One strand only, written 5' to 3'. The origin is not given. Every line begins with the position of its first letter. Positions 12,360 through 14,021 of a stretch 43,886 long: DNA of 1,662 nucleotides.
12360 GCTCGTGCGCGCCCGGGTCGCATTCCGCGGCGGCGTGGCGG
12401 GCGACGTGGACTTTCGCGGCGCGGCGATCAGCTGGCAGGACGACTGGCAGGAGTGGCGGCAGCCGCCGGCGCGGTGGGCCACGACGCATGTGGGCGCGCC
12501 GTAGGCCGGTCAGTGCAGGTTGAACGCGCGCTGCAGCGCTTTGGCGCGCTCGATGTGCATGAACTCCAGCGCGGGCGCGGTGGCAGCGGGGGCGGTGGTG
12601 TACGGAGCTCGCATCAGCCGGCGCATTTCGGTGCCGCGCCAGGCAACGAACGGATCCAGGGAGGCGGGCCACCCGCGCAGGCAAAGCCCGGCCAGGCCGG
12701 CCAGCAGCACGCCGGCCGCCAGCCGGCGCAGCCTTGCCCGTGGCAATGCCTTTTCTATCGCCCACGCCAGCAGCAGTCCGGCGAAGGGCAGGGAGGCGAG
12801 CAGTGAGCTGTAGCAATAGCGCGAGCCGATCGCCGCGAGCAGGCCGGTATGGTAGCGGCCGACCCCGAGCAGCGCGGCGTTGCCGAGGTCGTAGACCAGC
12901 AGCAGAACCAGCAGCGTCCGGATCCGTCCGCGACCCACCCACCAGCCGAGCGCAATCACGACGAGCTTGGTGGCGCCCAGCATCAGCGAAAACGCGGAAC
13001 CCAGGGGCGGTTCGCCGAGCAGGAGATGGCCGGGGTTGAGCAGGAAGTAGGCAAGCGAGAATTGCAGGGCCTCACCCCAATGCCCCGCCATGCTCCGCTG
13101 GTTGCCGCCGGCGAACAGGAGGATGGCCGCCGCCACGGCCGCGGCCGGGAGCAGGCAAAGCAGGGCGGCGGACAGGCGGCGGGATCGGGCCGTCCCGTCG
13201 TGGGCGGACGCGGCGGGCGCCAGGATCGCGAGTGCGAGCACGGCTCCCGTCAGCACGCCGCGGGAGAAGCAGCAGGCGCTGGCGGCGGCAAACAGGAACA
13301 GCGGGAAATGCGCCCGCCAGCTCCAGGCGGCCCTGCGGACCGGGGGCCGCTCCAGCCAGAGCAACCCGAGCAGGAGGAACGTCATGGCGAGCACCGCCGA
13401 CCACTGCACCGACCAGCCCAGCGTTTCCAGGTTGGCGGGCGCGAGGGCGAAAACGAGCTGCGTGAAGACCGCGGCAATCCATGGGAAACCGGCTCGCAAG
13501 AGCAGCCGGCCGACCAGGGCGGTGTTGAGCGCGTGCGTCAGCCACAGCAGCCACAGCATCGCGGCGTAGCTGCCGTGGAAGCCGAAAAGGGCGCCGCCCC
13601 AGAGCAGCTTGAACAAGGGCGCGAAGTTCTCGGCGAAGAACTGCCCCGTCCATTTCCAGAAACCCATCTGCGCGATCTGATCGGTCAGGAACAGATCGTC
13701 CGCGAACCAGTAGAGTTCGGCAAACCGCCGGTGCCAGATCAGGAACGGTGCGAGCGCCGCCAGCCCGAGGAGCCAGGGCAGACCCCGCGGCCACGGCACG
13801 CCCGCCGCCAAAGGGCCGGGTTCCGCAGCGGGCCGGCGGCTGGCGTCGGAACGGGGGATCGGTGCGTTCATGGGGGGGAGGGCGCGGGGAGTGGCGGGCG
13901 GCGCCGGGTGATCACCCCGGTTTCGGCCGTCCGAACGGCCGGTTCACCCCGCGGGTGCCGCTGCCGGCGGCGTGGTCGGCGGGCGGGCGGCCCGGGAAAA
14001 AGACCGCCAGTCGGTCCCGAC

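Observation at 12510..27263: Six consecutive polytopic GT-C-like membrane proteins plus a single polyprenyl-phosphate GT2, with a seventh GT-C gene at 42767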

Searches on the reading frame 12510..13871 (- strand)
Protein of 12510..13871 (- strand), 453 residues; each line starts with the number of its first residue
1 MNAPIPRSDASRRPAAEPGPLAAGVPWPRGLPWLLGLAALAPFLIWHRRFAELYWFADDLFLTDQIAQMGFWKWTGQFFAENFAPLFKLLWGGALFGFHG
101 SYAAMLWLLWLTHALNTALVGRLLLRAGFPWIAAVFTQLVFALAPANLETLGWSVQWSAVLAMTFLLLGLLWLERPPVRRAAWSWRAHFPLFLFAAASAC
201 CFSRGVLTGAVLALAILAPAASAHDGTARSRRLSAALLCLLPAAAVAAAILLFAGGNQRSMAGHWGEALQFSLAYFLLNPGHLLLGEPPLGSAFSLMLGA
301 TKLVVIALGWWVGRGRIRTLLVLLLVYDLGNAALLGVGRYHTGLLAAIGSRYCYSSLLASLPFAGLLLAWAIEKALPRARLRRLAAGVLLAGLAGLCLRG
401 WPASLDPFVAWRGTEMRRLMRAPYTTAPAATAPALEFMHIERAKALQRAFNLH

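Call 6: search_protein_families(library=pfam, max_evalue=0.01, proteins=[window:12510-13871:-])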
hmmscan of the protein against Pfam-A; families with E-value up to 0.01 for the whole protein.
window:12510-13871:- (453 aa): 0 families

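Call 7: search_protein_families(library=ncbifam, max_evalue=0.01, proteins=[window:12510-13871:-])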
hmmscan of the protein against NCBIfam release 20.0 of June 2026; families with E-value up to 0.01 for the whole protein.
window:12510-13871:- (453 aa): 0 families

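Call 15: find_homologous_proteins(query=window:12510-13871:-)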
Query window:12510-13871:- (453 aa): 113 proteins with E <= 0.001 among 8000 candidates.
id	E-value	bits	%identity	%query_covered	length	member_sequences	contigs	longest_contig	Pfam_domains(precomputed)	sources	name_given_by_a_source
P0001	1.2e-291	986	100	100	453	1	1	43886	-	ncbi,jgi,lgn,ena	-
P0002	3.1e-216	737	77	99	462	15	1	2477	-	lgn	-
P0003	1.0e-215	735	82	94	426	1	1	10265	-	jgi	jgi:hypothetical protein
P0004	5.3e-212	723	75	98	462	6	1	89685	-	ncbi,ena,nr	ncbi:MAG TPA: hypothetical protein VLW52_02340 [Opitutaceae bacterium]|nr:hypothetical protein [Opit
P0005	1.7e-205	702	77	97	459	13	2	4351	-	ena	-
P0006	1.3e-165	570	64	97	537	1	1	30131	-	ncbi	-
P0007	1.3e-151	524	61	94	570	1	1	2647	-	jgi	jgi:hypothetical protein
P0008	5.4e-147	509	61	91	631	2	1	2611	-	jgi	jgi:hypothetical protein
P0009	5.9e-141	489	63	87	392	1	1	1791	-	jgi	jgi:hypothetical protein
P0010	2.8e-138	480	76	67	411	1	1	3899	-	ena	-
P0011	1.3e-135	471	59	91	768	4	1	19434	-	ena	-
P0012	3.6e-135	470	56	93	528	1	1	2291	-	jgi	jgi:hypothetical protein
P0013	2.7e-134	467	55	99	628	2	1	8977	-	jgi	jgi:hypothetical protein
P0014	2.2e-130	454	54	100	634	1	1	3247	-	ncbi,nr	ncbi:MAG: hypothetical protein QG602_3480, partial [Verrucomicrobiota bacterium]|nr:hypothetical pro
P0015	1.3e-127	445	56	98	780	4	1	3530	-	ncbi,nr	ncbi:MAG: hypothetical protein JWQ62_1037, partial [Lacunisphaera sp.]|nr:hypothetical protein [Lacu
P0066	6.5e-93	331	46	97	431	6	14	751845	-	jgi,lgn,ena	jgi:hypothetical protein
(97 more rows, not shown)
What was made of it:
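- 12510..13871 (-): A: 453-aa GT-C-fold membrane protein (WFADD; D58 invariant) with no database family. It has 113 homologues, all from Opitutaceae or unnamed (call 15).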

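Call 17: search_solved_structures(query=A1, max_evalue=10, show_alignments=2)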
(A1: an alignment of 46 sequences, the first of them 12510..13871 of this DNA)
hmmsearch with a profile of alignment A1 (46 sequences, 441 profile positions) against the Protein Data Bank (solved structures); distinct sequences matched with E-value up to 10: 5.
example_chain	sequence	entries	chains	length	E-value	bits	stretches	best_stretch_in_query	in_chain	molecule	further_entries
1ohu_A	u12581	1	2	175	0.37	12.8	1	336-397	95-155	APOPTOSIS REGULATOR CED-9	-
2a5y_A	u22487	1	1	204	0.47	12.5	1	336-397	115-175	Apoptosis regulator ced-9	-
1ty4_A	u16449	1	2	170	1.1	11.3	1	341-397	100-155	Apoptosis regulator ced-9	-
7aoi_XN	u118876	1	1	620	1.5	10.9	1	376-426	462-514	mt-LAF12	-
6yxx_EL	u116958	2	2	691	1.7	10.7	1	376-426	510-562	mt-LAF12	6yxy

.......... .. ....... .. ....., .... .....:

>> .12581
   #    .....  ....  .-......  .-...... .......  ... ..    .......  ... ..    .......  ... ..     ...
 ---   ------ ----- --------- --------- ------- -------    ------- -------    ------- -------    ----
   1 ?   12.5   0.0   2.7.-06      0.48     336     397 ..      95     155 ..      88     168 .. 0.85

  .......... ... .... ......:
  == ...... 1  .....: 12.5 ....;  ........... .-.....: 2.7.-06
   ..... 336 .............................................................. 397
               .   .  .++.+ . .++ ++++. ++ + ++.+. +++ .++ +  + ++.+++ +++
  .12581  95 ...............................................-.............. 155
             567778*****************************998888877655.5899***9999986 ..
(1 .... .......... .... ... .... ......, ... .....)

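Call 19: find_encoding_contigs(protein=P0066, flank=10000, max_places=3)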
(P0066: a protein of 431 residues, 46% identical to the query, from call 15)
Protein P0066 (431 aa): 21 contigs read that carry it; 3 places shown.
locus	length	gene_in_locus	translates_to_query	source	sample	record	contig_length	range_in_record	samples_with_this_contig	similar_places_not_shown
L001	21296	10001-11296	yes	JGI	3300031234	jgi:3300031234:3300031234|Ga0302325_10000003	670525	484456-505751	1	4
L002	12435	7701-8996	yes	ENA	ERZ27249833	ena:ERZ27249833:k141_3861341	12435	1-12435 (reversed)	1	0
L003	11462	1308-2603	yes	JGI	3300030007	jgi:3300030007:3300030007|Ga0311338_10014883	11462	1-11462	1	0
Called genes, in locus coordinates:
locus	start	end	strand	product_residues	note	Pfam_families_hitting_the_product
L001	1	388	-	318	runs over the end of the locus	PF13641:Glyco_tranf_2_3 (weak), PF00535:Glycos_transf_2, PF10111:Glyco_tranf_2_2 (faint)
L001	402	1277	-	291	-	PF00483:NTP_transferase, PF12804:NTP_transf_3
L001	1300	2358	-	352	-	PF01073:3Beta_HSD, PF01370:Epimerase, PF02719:Polysacc_synt_2, PF04321:RmlD_sub_bind, PF07993:NAD_binding_4 (weak), PF16363:GDP_Man_Dehyd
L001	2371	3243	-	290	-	PF01370:Epimerase, PF04321:RmlD_sub_bind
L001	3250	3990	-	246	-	PF00535:Glycos_transf_2, PF13641:Glyco_tranf_2_3 (weak)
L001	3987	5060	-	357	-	PF01370:Epimerase, PF07993:NAD_binding_4, PF16363:GDP_Man_Dehyd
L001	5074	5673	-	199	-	-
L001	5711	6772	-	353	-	PF01370:Epimerase, PF02719:Polysacc_synt_2, PF04321:RmlD_sub_bind, PF16363:GDP_Man_Dehyd, PF07993:NAD_binding_4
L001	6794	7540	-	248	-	PF13641:Glyco_tranf_2_3 (weak), PF00535:Glycos_transf_2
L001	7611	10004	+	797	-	-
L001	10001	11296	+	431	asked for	-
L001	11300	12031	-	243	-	PF01209:Ubie_methyltran (faint), PF05891:Methyltransf_PK (faint), PF02353:CMAS (weak), PF13489:Methyltransf_23, PF13847:Methyltransf_31 (weak), PF08241:Methyltransf_11, PF08242:Methyltransf_12, PF13649:Methyltransf_25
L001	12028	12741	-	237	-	-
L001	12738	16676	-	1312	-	PF00534:Glycos_transf_1 (faint), PF13692:Glyco_trans_1_4, PF00535:Glycos_transf_2, PF10111:Glyco_tranf_2_2 (faint), PF13641:Glyco_tranf_2_3, PF00535:Glycos_transf_2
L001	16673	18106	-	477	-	-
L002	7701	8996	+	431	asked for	-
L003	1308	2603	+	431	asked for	-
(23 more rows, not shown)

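Call 22: predict_structure(alignment_id=A1)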
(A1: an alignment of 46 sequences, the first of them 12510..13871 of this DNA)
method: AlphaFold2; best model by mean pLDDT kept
length: 453 residues; sequences in the alignment: 46
mean_pLDDT: 93.6   pTM: 0.92
mean pLDDT of the five models: 93.6, 92.7, 92.8, 92.7, 92.4
residues with pLDDT >= 90: 395; 70-90: 31; 50-70: 23; < 50: 4
segments of 3 or more residues with pLDDT < 50: 21-23
pLDDT, mean of each block of 10 residues (from residue 1): 61 54 65 98 98 97 98 96 96 98 98 99 96 98 97 98 98 85 88 98 98 94 86 95 98 93 97 97 90 93 98 96 98 97 94 97 98 96 97 97 96 96 97 96 98 98
secondary structure, 60 per line:
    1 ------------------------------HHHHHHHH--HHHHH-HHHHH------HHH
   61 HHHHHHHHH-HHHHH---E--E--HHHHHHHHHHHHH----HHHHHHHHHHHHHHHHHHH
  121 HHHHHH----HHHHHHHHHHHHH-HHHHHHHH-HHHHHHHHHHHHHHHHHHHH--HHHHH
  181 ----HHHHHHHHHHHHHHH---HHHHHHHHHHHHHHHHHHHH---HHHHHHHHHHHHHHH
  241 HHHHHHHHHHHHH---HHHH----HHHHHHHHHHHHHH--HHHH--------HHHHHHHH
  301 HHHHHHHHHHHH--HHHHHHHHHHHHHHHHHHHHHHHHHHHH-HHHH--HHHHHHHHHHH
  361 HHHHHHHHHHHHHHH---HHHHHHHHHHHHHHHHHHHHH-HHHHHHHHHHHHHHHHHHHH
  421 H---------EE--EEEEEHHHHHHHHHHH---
elements in order: H31-38 H41-45 H47-51 H58-69 H71-75 H85-97 H102-126 H131-143 H145-152 H154-173 H176-180 H185-199 H203-222 H226-253 H257-260 H265-278 H281-284 H293-312 H315-342 H344-347 H350-375 H379-399 H401-421 E435-439 H440-450
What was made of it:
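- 12510..13871 (-): The AF2 model has pLDDT 93.6 (call 22).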

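Call 25: fold_search(model_id=the predicted structure, library=pdb)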
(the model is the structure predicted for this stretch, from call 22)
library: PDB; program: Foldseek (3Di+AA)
matches with E <= 10: 480; with E <= 0.001: 0
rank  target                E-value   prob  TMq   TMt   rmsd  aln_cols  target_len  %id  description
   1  8age_A                1.4e-03  1.00  0.46  0.35  11.7       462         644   11  Structure of yeast oligosaccharylransferase complex with acceptor peptide bound (released 2022-12-07)
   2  9i5k_A                4.1e-03  1.00  0.53  0.50   8.9       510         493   13  Structure of the Chaetomium thermophilum Pmt4 homodimer (C2 symmetry) (released 2025-12-24)
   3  6gxc_A                4.4e-03  1.00  0.47  0.33   8.9       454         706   13  Bacterial oligosaccharyltransferase PglB in complex with an inhibitory peptide and a reactive lipid-linked oligosaccha (released 2018-11-14)
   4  8agb_A                5.0e-03  1.00  0.45  0.34  12.7       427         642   11  Structure of yeast oligosaccharylransferase complex with lipid-linked oligosaccharide bound (released 2022-12-07)
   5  6s7t_A                7.2e-03  1.00  0.48  0.33   9.9       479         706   12  Cryo-EM structure of human oligosaccharyltransferase complex OST-B (released 2019-12-18)
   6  6p25_A                7.5e-03  1.00  0.36  0.24   4.8       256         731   16  Structure of S. cerevisiae protein O-mannosyltransferase Pmt1-Pmt2 complex bound to the sugar donor and a peptide acce (released 2019-07-10)
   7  9n9j_I                8.2e-03  1.00  0.43  0.30  15.1       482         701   12  Structure of a GRP94 folding intermediate engaged with a CCDC134- and FKBP11-bound secretory translocon (released 2025-11-19)
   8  7oci_F                1.1e-02  1.00  0.43  0.33  12.8       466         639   11  Cryo-EM structure of yeast Ost6p containing oligosaccharyltransferase complex (released 2022-02-16)
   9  6p25_B                1.3e-02  1.00  0.38  0.26   4.8       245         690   11  Structure of S. cerevisiae protein O-mannosyltransferase Pmt1-Pmt2 complex bound to the sugar donor and a peptide acce (released 2019-07-10)
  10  6ezn_F                1.8e-02  1.00  0.44  0.33  13.7       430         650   11  Cryo-EM structure of the yeast oligosaccharyltransferase (OST) complex (released 2018-01-17)
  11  5ogl_A                3.4e-02  1.00  0.47  0.33   8.3       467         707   13  Structure of bacterial oligosaccharyltransferase PglB in complex with an acceptor peptide and an lipid-linked oligosac (released 2017-10-25)
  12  8if8_C                3.4e-02  1.00  0.46  0.37  10.1       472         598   15  Arabinosyltransferase AftA (released 2023-05-31)
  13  9e61_B                4.2e-02  1.00  0.37  0.25   5.7       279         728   15  Cryo-EM structure of Saccharomyces cerevisiae Pmt4 apo form (released 2025-10-15)
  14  9e6i_B                4.2e-02  1.00  0.38  0.25   8.2       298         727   15  Cryo-EM structure of Saccharomyces cerevisiae Pmt4-Ccw5 complex (released 2025-10-15)
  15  9dm5                  4.5e-02  0.98  0.35  0.40  15.0       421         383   16  Product-Bound mannosyltransferase PimE (released 2025-06-25)
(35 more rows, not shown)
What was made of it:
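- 12510..13871 (-): The top 16 Foldseek PDB hits are all GT-C: STT3, Pmt4 (TMq 0.53), PglB, Pmt1/2, AftA, PimE (call 25).
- On GT-C superfamily (fold): A: all of the top 16 hits are GT-C, with TMq up to 0.53 (call 25).
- A's best Foldseek hits are STT3 and PglB (call 25).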

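Call 74: search_protein_families(library=pfam, max_evalue=1, proteins=[window:12510-13871:-])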
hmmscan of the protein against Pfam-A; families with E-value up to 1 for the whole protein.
window:12510-13871:- (453 aa): 0 families

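Call 82: find_encoding_contigs(protein=window:12510-13871:-, flank=10000, max_places=2)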
Protein window:12510-13871:- (453 aa): 2 contigs read that carry it; 2 places shown.
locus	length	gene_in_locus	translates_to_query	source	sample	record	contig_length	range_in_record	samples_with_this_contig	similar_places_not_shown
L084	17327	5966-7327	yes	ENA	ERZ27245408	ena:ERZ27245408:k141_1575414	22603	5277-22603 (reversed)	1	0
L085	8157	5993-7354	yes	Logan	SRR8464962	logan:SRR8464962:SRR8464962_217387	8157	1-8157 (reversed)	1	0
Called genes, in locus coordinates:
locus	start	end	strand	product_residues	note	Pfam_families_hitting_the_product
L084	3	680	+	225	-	?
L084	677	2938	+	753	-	-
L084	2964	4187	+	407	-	PF00535:Glycos_transf_2, PF26629:GT2_TM_C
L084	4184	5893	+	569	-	-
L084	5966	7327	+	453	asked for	-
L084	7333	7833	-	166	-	-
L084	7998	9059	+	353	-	PF01370:Epimerase, PF02719:Polysacc_synt_2 (faint), PF04321:RmlD_sub_bind, PF16363:GDP_Man_Dehyd, PF07993:NAD_binding_4 (weak)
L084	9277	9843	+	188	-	PF04542:Sigma70_r2, PF08281:Sigma70_r4_2, PF04545:Sigma70_r4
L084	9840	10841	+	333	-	PF16220:DUF4880, PF04773:FecR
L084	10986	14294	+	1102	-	PF07660:STN (weak), PF13620:CarboxypepD_reg, PF13715:CarbopepD_reg_2 (weak), PF07715:Plug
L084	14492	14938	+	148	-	PF00550:PP-binding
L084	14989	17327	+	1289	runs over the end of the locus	PF25390:WD40_RLD, PF00415:RCC1, PF13540:RCC1_2, PF13540:RCC1_2, PF00415:RCC1, PF07679:I-set, PF13895:Ig_2, PF13927:Ig_3, +10 more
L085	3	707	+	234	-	?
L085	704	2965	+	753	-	-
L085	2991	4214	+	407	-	PF00535:Glycos_transf_2, PF26629:GT2_TM_C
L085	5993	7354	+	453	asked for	-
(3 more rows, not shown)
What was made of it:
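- Checked: Public gene calls on identical contigs give the same products for D, C, B and A (753, 407, 569 and 453 aa; call 82).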
